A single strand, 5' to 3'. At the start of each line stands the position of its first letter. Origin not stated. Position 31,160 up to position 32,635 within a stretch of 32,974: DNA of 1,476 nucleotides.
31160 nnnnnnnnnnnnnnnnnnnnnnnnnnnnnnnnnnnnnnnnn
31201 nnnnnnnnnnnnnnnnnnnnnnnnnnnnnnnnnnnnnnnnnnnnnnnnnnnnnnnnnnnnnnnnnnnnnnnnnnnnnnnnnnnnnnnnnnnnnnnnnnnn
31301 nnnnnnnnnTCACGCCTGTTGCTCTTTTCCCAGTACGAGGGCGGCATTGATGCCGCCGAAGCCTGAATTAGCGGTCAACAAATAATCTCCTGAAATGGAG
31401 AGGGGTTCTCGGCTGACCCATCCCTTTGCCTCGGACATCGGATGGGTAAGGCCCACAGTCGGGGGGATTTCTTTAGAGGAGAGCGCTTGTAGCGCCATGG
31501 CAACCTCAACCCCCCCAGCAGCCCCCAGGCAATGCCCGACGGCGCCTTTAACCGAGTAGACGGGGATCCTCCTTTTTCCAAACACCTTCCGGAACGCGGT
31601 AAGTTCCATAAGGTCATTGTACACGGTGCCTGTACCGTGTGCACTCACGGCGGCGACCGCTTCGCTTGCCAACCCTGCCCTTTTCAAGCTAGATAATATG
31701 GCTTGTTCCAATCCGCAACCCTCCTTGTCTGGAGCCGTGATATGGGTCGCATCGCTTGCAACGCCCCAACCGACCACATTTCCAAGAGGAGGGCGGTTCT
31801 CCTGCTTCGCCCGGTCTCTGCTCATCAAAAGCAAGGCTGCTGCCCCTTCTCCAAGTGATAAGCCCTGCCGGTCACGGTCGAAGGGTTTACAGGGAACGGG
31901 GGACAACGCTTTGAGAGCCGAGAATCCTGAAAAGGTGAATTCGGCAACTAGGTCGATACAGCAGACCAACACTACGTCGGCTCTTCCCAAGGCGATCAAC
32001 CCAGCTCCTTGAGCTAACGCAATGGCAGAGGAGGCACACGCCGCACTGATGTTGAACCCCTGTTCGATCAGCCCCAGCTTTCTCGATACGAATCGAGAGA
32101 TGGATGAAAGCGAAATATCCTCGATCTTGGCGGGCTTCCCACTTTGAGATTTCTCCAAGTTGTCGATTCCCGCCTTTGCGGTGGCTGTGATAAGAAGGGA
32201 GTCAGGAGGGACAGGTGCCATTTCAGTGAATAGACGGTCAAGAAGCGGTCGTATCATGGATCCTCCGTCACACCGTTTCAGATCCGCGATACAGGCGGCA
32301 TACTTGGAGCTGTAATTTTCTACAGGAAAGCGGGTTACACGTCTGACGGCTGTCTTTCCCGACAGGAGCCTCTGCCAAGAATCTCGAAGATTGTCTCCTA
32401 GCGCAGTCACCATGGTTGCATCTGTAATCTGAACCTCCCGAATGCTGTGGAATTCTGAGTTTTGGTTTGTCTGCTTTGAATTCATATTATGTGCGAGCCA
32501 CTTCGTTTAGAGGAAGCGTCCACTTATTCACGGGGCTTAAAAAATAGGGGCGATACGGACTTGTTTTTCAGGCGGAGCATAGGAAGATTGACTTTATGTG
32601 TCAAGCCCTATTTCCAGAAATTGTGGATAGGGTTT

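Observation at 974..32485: Orphan ~31.5-kb type II FAS/PKS-like lipid island: aryl-polyene-style export/anchoring chassis combined with five radical SAM enzymes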

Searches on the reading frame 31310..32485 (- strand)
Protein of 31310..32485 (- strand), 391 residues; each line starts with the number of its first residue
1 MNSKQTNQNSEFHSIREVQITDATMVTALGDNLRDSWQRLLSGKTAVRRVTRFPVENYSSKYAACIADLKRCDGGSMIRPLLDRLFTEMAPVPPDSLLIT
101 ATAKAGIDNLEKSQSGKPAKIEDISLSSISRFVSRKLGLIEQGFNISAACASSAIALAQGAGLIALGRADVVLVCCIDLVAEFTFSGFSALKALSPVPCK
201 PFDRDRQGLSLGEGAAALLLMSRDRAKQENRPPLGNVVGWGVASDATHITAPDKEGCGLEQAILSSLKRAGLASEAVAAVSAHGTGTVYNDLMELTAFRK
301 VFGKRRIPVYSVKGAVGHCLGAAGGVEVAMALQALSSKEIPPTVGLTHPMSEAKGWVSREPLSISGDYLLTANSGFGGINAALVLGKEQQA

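Call 9: search_protein_families(library=pfam, proteins=[window:31310-32485:-], max_evalue=1)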
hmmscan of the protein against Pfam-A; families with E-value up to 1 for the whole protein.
window:31310-32485:- (391 aa): 5 families
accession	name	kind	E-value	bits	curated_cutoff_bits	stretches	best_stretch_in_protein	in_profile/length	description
PF02801.28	Ketoacyl-synt_C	-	5.7e-29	101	20.8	1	235-346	2-118/119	Beta-ketoacyl synthase, C-terminal domain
PF00109.32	ketoacyl-synt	-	4e-21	76.2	20.8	2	115-225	141-251/252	Beta-ketoacyl synthase, N-terminal domain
PF08545.16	ACP_syn_III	-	7.3e-05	23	24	1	144-182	1-39/80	3-Oxoacyl-[acyl-carrier-protein (ACP)] synthase III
PF00108.29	Thiolase_N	-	0.037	13.8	26.4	1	143-175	78-110/260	Thiolase, N-terminal domain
PF04863.19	EGF_alliinase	-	0.17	12.8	25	1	268-293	4-29/55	Alliinase EGF-like domain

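Call 15: search_protein_families(library=ncbifam, proteins=[window:31310-32485:-], max_evalue=0.00001)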
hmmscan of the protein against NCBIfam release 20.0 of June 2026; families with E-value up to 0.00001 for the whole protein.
window:31310-32485:- (391 aa): 21 families
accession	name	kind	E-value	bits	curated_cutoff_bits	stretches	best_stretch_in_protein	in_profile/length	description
NF058662.1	cispenta_AmcF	equivalog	3e-69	233.8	325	1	18-386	2-368/369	cispentacin biosynthesis acyltransferase subunit AmcF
NF005589.0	PRK07314.1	subfamily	2.5e-68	230.7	387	2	118-387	132-411/413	beta-ketoacyl-ACP synthase II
TIGR03150.1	fabF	equivalog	7.1e-68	229.2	493.75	2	121-385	132-406/407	beta-ketoacyl-ACP synthase II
NF006618.0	PRK09185.1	subfamily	2.5e-65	221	407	1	122-388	133-393/394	beta-ketoacyl-ACP synthase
NF004618.0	PRK05952.1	equivalog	2.9e-64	217.4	455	1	132-388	129-383/384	beta-ketoacyl-ACP synthase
NF004970.0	PRK06333.1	subfamily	9.2e-63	212.5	525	2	134-387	157-421/424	beta-ketoacyl-ACP synthase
NF005076.0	PRK06501.1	equivalog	5.9e-53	180.3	629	2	119-389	144-424/425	beta-ketoacyl-ACP synthase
NF006274.0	PRK08439.1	equivalog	2.2e-52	178.2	621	1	128-386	140-404/406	beta-ketoacyl-ACP synthase II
NF005916.1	PRK07910.1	equivalog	4.5e-48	164.2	560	1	148-387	169-417/418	KasA/KasB family beta-ketoacyl-ACP synthase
NF005490.0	PRK07103.1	equivalog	4e-46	157.9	445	1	131-387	150-412/414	polyketide beta-ketoacyl:acyl carrier protein synthase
NF006587.0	PRK09116.1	equivalog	1.7e-44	152.2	470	1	145-387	159-406/408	beta-ketoacyl-ACP synthase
NF006434.0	PRK08722.1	equivalog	5.8e-41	140.7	759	1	132-386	146-412/414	beta-ketoacyl-ACP synthase II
NF053555.1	prodigi_MBC_PigJ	equivalog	6.2e-27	94.2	900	1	131-343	494-704/759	prodigiosin MBC biosynthesis protein PigJ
NF045894.1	PKS_plus_SDR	equivalog_domain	1.3e-25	89.2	1740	1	125-352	148-382/1515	type I polyketide synthase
NF005935.0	PRK07967.1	equivalog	2.4e-25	89.2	630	1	143-388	155-404/406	beta-ketoacyl-ACP synthase I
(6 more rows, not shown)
